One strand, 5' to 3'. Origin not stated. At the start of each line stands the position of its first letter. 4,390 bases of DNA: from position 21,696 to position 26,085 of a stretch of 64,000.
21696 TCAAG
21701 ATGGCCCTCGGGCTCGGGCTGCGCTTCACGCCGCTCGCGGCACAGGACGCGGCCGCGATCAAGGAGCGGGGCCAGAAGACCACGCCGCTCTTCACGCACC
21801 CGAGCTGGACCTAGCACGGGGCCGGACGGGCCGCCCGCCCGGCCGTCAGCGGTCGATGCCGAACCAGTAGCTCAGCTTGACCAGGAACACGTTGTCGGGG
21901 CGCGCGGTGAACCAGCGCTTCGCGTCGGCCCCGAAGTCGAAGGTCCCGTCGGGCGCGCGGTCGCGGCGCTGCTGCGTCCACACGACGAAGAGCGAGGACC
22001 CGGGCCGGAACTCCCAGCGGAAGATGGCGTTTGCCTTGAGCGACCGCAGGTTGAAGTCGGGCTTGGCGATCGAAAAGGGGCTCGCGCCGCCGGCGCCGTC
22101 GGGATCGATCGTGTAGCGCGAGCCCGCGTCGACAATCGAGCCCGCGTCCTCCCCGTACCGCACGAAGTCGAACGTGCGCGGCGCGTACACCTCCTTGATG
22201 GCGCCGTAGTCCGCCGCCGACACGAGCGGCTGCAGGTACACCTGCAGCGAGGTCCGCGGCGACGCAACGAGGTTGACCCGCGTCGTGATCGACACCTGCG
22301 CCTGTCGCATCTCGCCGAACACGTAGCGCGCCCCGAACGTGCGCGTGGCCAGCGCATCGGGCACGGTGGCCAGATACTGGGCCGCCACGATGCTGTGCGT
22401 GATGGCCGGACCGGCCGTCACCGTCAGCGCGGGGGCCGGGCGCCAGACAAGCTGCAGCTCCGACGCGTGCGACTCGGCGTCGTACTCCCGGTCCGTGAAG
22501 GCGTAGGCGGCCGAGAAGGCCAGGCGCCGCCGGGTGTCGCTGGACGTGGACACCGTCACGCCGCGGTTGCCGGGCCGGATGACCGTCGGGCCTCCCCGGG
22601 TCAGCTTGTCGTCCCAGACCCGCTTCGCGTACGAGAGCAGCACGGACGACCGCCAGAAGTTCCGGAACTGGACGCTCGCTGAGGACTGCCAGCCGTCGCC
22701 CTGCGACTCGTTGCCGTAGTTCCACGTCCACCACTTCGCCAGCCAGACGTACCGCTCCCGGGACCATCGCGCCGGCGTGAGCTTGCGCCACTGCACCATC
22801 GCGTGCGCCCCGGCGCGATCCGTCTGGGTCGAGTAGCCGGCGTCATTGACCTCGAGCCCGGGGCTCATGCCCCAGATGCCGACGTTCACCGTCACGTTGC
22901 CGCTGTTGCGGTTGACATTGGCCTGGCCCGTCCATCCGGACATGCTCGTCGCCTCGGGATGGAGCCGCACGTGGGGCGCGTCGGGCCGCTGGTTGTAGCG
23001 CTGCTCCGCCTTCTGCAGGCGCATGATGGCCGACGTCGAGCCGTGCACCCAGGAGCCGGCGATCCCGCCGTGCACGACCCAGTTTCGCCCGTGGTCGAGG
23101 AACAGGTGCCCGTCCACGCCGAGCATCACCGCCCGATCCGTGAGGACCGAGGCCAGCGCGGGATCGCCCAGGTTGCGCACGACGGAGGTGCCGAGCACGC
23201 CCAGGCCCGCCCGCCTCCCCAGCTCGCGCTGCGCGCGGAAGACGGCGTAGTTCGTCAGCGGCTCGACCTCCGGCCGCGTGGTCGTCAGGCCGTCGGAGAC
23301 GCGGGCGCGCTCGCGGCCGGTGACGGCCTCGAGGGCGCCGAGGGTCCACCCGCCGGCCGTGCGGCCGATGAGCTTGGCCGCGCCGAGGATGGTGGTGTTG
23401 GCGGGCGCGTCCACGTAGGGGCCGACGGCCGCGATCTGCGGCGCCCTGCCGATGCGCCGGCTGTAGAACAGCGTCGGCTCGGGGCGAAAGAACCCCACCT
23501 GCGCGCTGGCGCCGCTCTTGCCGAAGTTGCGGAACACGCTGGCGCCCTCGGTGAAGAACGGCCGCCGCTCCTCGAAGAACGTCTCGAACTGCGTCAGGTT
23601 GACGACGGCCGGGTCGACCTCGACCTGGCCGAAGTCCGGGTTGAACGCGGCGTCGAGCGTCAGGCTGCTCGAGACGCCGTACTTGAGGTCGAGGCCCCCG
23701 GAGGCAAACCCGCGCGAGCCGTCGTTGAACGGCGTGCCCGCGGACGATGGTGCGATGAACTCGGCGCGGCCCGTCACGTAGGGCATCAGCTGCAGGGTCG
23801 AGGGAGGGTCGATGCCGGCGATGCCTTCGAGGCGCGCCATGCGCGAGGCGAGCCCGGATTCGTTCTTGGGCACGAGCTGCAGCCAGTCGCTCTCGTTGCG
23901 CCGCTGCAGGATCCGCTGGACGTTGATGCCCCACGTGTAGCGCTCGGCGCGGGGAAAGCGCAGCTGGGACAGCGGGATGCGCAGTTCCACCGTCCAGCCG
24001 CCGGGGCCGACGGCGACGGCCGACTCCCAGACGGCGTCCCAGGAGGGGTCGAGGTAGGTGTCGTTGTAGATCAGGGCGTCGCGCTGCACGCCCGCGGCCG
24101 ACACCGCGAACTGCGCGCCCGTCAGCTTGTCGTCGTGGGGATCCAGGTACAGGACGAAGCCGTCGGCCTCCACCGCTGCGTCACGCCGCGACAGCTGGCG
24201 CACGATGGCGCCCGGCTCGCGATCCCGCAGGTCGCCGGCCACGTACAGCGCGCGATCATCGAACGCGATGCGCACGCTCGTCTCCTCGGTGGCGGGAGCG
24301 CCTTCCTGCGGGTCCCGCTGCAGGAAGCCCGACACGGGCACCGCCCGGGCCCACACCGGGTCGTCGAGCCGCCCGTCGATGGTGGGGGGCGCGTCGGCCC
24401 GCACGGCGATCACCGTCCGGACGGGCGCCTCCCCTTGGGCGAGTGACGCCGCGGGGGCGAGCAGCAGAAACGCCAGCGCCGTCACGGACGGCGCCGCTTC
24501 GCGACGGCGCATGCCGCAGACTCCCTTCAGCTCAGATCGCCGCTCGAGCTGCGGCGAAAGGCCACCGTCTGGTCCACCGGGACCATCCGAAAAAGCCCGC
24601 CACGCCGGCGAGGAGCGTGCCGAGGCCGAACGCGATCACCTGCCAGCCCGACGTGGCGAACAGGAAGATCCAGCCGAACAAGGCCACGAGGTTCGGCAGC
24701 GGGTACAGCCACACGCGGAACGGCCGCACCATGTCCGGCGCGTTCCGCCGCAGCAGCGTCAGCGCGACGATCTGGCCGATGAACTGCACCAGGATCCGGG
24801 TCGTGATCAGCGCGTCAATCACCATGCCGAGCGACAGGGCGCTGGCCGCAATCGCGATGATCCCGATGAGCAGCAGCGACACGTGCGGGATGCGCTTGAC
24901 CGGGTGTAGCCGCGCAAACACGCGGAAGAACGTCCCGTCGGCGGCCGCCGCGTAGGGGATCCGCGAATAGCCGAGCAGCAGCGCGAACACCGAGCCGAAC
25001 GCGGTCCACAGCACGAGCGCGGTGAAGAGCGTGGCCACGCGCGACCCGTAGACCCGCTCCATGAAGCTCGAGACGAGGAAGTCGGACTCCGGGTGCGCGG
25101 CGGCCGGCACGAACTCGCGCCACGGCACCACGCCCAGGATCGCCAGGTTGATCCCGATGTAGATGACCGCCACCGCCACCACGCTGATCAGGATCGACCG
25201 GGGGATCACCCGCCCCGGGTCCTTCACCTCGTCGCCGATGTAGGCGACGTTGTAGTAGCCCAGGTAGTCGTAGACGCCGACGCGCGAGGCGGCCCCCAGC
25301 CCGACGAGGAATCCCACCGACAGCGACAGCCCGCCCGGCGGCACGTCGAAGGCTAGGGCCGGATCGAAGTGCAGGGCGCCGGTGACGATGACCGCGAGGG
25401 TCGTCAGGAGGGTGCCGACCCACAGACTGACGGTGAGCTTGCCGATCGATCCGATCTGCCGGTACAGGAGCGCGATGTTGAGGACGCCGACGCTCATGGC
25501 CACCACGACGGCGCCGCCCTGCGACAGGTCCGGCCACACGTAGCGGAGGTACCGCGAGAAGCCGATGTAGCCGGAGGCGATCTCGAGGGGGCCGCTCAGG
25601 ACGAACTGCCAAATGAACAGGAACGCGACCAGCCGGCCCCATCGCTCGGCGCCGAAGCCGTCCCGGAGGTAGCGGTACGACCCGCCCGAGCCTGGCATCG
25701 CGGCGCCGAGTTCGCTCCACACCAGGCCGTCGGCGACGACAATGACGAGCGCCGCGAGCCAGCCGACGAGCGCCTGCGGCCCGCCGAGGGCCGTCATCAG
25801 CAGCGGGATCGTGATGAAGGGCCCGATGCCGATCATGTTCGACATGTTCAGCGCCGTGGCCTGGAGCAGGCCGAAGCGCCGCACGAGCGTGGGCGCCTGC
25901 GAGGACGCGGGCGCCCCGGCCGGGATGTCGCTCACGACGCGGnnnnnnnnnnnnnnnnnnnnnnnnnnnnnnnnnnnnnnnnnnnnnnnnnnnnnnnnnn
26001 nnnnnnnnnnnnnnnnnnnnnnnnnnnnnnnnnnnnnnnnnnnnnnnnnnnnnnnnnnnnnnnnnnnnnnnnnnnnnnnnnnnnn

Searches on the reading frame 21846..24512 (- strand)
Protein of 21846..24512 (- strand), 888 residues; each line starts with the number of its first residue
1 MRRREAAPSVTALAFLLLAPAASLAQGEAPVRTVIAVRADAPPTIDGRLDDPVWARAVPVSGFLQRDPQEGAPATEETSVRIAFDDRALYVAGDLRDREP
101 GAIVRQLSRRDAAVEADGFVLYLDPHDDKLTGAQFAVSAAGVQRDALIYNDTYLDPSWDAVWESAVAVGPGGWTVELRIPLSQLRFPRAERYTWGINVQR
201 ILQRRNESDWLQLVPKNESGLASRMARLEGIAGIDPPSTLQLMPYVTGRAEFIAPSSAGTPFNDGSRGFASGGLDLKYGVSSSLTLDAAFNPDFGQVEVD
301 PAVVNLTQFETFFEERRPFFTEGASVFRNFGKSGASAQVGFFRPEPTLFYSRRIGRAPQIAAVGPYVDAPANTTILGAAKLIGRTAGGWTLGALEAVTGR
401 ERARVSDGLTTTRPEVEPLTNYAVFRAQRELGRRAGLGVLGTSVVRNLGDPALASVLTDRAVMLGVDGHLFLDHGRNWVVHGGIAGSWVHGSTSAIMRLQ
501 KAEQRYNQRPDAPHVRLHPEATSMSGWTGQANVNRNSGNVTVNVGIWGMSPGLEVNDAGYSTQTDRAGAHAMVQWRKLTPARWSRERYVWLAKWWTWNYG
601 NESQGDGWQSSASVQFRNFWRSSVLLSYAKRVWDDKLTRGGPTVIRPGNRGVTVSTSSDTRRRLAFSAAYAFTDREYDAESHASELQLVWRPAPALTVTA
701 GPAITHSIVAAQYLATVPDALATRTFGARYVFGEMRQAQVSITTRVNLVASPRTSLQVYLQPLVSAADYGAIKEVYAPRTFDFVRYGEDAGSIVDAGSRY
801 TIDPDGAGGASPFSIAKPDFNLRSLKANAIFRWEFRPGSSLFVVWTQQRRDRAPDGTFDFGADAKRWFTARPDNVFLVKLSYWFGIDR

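Call 7: search_protein_families(library=pfam, proteins=[window:21846-24512:-], max_evalue=1)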
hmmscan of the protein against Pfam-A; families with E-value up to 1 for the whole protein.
window:21846-24512:- (888 aa): 2 families
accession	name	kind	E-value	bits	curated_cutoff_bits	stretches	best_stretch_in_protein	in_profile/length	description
PF19313.5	DUF5916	-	3.7e-62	211.3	22.6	2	236-447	1-195/572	Domain of unknown function (DUF5916)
PF06452.16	CBM9_1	-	2.5e-06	27.9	23.4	1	45-199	1-147/185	Carbohydrate family 9 binding domain-like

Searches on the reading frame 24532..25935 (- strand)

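Call 7: search_protein_families(library=pfam, proteins=[window:24532-25935:-], max_evalue=1)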
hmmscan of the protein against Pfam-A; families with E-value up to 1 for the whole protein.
window:24532-25935:- (467 aa): 2 families
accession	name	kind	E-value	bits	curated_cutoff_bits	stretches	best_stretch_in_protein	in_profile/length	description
PF13520.12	AA_permease_2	-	2.7e-38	132.5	27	1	21-428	1-403/427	Amino acid permease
PF00324.27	AA_permease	-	9.9e-24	84.3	24.6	1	28-432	4-423/470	Amino acid permease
